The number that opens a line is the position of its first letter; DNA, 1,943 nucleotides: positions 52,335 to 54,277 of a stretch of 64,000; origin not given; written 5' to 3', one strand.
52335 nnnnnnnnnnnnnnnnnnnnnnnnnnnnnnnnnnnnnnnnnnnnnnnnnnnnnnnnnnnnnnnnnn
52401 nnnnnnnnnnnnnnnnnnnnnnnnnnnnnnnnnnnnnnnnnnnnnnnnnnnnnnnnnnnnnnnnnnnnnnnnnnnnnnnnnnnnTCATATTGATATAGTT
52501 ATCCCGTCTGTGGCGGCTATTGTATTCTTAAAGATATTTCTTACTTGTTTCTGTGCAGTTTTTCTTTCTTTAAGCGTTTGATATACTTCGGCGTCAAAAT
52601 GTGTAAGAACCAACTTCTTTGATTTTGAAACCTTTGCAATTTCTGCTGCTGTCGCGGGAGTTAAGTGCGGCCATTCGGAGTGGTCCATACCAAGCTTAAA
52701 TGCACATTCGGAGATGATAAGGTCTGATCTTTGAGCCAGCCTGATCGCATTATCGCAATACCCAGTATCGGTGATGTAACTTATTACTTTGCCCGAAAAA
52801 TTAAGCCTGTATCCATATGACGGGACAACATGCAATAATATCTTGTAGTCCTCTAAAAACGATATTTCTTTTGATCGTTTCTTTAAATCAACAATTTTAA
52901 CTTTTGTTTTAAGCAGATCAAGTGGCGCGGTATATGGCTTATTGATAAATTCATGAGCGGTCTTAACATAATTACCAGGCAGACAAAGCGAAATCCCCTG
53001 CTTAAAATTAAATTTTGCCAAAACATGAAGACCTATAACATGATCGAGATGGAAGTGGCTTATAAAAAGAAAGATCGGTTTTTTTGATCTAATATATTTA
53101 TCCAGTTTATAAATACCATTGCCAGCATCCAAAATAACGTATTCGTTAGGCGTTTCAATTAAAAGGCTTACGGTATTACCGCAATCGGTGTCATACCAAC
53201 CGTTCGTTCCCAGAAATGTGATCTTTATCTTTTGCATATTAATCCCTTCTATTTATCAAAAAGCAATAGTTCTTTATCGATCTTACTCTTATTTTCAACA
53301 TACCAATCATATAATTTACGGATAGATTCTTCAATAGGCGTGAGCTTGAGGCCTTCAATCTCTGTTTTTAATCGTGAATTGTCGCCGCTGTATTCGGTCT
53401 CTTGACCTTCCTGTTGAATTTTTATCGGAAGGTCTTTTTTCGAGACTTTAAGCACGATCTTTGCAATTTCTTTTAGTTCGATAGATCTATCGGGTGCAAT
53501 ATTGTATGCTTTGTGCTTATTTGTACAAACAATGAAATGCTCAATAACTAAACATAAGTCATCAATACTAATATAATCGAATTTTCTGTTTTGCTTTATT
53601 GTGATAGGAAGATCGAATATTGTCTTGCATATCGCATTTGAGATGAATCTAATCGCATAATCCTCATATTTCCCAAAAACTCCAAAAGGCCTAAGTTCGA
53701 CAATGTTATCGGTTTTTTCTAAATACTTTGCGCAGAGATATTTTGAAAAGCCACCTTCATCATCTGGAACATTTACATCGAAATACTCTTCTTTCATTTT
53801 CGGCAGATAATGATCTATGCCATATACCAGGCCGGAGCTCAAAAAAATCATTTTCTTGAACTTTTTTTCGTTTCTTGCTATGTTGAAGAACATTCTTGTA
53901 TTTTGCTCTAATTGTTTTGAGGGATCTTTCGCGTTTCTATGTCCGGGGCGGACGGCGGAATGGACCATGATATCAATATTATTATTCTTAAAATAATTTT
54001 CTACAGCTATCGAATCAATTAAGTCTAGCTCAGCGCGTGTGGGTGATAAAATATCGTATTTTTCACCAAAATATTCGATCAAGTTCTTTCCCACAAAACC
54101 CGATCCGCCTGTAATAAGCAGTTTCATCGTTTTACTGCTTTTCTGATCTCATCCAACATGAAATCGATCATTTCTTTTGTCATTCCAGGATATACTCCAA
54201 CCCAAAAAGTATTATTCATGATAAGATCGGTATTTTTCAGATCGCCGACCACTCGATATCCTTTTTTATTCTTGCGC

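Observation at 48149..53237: DHQS-like cyclase homolog, SDR, HpcH/HpaI aldolase and MBL hydrolase embedded in the sugar operon.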

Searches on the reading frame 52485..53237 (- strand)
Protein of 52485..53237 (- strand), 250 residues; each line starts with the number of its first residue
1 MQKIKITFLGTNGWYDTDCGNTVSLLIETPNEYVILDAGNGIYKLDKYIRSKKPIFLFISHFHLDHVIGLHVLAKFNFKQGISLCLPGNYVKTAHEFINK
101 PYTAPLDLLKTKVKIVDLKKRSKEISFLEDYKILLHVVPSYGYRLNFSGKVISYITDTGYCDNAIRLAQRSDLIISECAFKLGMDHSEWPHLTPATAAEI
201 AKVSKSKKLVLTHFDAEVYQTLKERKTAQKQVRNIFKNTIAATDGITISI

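Call 3: search_protein_families(library=pfam, proteins=[window:52485-53237:-], max_evalue=0.01)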
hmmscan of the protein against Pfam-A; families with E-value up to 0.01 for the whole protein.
window:52485-53237:- (250 aa): 2 families
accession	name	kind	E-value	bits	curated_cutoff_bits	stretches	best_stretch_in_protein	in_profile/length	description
PF12706.13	Lactamase_B_2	-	5.5e-14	52.7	27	1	35-214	4-200/200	Beta-lactamase superfamily domain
PF00753.33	Lactamase_B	-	2.5e-07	31.3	22.7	1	18-75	2-65/196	Metallo-beta-lactamase superfamily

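Call 4: search_protein_families(library=ncbifam, proteins=[window:52485-53237:-], max_evalue=0.01)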
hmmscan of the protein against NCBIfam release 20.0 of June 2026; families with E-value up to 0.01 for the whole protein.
window:52485-53237:- (250 aa): 13 families
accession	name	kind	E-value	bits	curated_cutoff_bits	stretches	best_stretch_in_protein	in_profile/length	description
TIGR02651.1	RNase_Z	equivalog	1.8e-32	112.7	292.95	2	149-250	201-302/302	ribonuclease Z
NF000801.0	PRK00055.1-3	equivalog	1.1e-30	106.8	252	2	149-250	204-303/307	ribonuclease Z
NF041851.1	cyc_nuc_deg_phdiest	equivalog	1.2e-17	64.1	400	2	134-215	139-222/253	cyclic nucleotide-degrading phosphodiesterase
NF000805.0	PRK00055.2-3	equivalog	3.4e-17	62.7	416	1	148-244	199-294/307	ribonuclease Z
NF000804.0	PRK00055.2-1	equivalog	3.3e-16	59.3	402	2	148-244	199-293/306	ribonuclease Z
NF000800.0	PRK00055.1-1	equivalog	6.1e-15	55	398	2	147-247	202-302/305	ribonuclease Z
NF002558.0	PRK02126.1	subfamily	8.3e-11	41.5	315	2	148-241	241-337/345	ribonuclease Z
TIGR03307.1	PhnP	equivalog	1.4e-10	41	272.25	1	23-226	38-233/249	phosphonate metabolism protein PhnP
NF041257.1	GntH_guanitoxin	equivalog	7.9e-10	38.1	333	1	3-81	12-95/374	guanitoxin biosynthesis MBL fold metallo-hydrolase GntH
TIGR02649.1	true_RNase_BN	exception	2.5e-09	36.6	563.7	1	147-244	201-298/304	ribonuclease BN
NF038231.1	MBL_Geo_Pelo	equivalog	1.8e-05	24.4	360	1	22-226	34-235/250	GPMC system MBL fold metallohydrolase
NF012229.1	bla_class_B_core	domain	0.0028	17.8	100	1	21-75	14-73/139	metallo-beta-lactamase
TIGR02650.1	RNase_Z_T_toga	equivalog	0.0039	16.4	507.05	0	27-73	14-59/277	ribonuclease Z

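Call 76: search_solved_structures(query=window:52485-53237:-, max_evalue=0.00001)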
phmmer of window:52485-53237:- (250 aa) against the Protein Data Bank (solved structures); distinct sequences matched with E-value up to 0.00001: 6.
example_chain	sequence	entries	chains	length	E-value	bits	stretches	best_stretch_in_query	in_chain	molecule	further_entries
6kns_A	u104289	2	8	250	1.1e-14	57.9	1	4-236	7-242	Putative metal-dependent hydrolase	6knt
1zkp_A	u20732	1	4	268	6e-11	45.7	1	4-214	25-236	hypothetical protein BA1088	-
1y44_A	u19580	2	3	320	4.9e-10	42.8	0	149-249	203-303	Ribonuclease Z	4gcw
3zwf_A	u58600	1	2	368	7.3e-10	42.2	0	161-218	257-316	ZINC PHOSPHODIESTERASE ELAC PROTEIN 1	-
2fk6_A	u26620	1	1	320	1.2e-08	38.2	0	149-249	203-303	RIBONUCLEASE Z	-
2cbn_A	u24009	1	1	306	2.5e-08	37.1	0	148-244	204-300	RIBONUCLEASE Z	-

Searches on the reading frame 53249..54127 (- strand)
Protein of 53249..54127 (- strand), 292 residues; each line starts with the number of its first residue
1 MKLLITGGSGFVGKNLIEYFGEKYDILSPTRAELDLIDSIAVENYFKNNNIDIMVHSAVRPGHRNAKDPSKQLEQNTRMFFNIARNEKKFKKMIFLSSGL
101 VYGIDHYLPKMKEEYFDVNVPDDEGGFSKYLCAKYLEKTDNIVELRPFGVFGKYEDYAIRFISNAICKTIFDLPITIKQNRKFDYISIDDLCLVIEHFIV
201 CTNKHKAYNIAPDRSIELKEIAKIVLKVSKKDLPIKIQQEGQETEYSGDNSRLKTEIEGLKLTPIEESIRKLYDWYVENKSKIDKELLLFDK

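Call 3: search_protein_families(library=pfam, proteins=[window:53249-54127:-], max_evalue=0.01)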
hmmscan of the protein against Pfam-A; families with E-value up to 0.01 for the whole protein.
window:53249-54127:- (292 aa): 4 families
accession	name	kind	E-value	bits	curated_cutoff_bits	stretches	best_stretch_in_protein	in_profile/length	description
PF01370.27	Epimerase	-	7.8e-21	75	20.9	1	4-211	2-240/240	NAD dependent epimerase/dehydratase family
PF04321.23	RmlD_sub_bind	-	2.3e-09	37.2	27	1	1-156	1-157/287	RmlD substrate binding domain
PF16363.11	GDP_Man_Dehyd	-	7.4e-06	26.1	27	0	33-266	58-302/332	GDP-mannose 4,6 dehydratase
PF01073.25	3Beta_HSD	-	0.001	18.6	22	0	4-27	1-23/280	3-beta hydroxysteroid dehydrogenase/isomerase family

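Call 4: search_protein_families(library=ncbifam, proteins=[window:53249-54127:-], max_evalue=0.01)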
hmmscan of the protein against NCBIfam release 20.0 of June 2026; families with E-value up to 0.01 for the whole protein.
window:53249-54127:- (292 aa): 13 families
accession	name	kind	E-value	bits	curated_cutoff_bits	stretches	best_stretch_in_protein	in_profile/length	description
TIGR01181.1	dTDP_gluc_dehyt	equivalog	2.2e-13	50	365.1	1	35-282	58-317/321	dTDP-glucose 4,6-dehydratase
TIGR02197.1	heptose_epim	equivalog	3.6e-13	49.4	274.6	1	3-277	1-314/316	ADP-glyceromanno-heptose 6-epimerase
NF047922.1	GDPFucSynFcl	equivalog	2.7e-12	46.7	500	1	2-103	4-110/308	GDP-L-fucose synthase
TIGR01179.1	galE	equivalog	1e-11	44.3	262.3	2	33-161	53-187/332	UDP-glucose 4-epimerase GalE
NF047837.1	UDPAcbARedWbcJ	equivalog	9.1e-07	28.1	500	1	1-226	1-212/372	UDP-2-acetamido-2,6-beta-L-arabino-hexul-4-ose reductase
NF043036.1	ErythonDh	equivalog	5.5e-05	22.5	325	0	1-41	1-45/321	D-erythronate dehydrogenase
TIGR01214.1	rmlD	equivalog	0.00013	21.2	224.05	1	2-59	1-59/285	dTDP-4-dehydrorhamnose reductase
NF007490.0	PRK10084.1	subfamily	0.00022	20.3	649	0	173-284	221-342/361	dTDP-glucose 4,6-dehydratase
TIGR01777.1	yfcH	hypoth_equivalog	0.00037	20.2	207.35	0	4-134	2-142/292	TIGR01777 family oxidoreductase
NF007956.0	PRK10675.1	subfamily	0.0023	17.1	394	0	29-137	52-161/338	UDP-glucose 4-epimerase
TIGR04180.1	EDH_00030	hypoth_equivalog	0.003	16.7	475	0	68-247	89-274/297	NAD-dependent 4,6-dehydratase LegB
NF042422.1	oxyalk_red_OleD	equivalog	0.0047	16.3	580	1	1-46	1-47/329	2-alkyl-3-oxoalkanoate reductase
NF050030.1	thlkprotThyD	equivalog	0.0088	15.2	400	0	1-28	1-29/305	thylakoid membrane protein ThyD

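Call 75: search_solved_structures(query=window:53249-54127:-, max_evalue=0.00001)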
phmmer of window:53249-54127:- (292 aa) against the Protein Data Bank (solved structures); distinct sequences matched with E-value up to 0.00001: 12.
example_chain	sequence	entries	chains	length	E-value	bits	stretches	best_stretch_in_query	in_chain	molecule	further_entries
2hun_A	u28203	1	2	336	9.1e-10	41.6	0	152-280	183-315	336aa long hypothetical dTDP-glucose 4,6-dehydratase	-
9gpi_D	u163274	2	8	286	2.6e-09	40.1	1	3-107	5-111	dTDP-4-dehydrorhamnose reductase, putative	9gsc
8w3u_A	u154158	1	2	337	3.9e-09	39.6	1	2-276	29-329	dTDP-glucose 4,6-dehydratase related protein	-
9ar1_A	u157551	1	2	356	4.7e-09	39.3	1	2-276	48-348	dTDP-glucose 4,6-dehydratase related protein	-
8rdg_A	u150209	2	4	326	1.4e-07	34.4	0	49-227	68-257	SDR family NAD(P)-dependent oxidoreductase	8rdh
8rdi_A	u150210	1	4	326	1.6e-07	34.2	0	1-227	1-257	SDR family NAD(P)-dependent oxidoreductase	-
8g22_A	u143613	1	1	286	2.5e-06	30.4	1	3-170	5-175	dTDP-4-dehydrorhamnose reductase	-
6bi4_A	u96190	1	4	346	6.3e-06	29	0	43-280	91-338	dTDP-glucose 4,6-dehydratase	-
7cxt_A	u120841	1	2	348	6.9e-06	28.9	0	2-116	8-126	GDP-L-fucose synthase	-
7m13_A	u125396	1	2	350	7e-06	28.9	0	2-116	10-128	GDP-L-fucose synthase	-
5u4q_A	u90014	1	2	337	7.5e-06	28.8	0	33-120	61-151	dTDP-glucose 4,6-dehydratase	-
7anc_A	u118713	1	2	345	7.5e-06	28.8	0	2-116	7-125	GDP-L-fucose synthase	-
